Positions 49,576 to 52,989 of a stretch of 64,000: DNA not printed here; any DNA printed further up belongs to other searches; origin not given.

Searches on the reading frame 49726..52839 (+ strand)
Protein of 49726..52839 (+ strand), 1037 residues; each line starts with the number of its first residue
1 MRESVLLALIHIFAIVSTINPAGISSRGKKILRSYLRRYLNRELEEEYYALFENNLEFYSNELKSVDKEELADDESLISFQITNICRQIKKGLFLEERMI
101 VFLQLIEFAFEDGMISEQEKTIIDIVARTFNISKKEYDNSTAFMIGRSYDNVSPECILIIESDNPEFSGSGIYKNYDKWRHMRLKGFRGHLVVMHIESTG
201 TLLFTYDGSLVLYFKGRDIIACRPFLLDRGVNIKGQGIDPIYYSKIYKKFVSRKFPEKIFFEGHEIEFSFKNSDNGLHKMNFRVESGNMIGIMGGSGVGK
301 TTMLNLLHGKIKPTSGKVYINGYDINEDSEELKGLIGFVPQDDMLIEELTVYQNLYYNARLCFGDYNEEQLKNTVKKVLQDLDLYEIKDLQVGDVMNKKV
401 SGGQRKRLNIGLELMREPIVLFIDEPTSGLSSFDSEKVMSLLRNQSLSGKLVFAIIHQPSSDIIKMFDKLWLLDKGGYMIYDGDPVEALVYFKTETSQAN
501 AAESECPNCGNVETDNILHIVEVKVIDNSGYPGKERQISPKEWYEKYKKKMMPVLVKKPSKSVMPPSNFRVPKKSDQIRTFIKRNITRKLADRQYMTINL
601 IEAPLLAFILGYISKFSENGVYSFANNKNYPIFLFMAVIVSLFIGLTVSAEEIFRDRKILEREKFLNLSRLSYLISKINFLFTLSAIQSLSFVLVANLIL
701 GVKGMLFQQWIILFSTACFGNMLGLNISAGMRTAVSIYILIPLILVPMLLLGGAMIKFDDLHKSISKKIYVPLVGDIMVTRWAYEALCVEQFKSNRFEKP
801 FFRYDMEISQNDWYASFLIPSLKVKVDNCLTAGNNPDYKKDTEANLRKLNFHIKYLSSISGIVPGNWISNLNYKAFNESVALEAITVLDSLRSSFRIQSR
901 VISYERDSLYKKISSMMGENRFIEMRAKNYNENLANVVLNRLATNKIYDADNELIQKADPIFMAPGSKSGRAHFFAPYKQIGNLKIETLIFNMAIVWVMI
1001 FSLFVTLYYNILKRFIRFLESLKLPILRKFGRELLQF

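Call 37: search_protein_families(library=pfam, proteins=[window:49726-52839:+])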
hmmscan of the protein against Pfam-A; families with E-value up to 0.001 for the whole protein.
window:49726-52839:+ (1037 aa): 5 families
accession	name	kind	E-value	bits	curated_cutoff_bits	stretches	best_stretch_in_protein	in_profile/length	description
PF00005.33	ABC_tran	-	5.6e-31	108.4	25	1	277-428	1-137/137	ABC transporter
PF01061.29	ABC2_membrane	-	1.6e-24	87.1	26.9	1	577-787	2-206/211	ABC-2 type transporter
PF19055.6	ABC2_membrane_7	-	8.4e-07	28.6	22.7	1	457-493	1-37/410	ABC-2 type transporter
PF05099.18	TerB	-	0.00013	22.7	24.4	1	76-138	54-114/118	Tellurite resistance protein TerB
PF03193.22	RsgA_GTPase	-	0.00081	19.7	30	0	269-315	89-134/174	RsgA GTPase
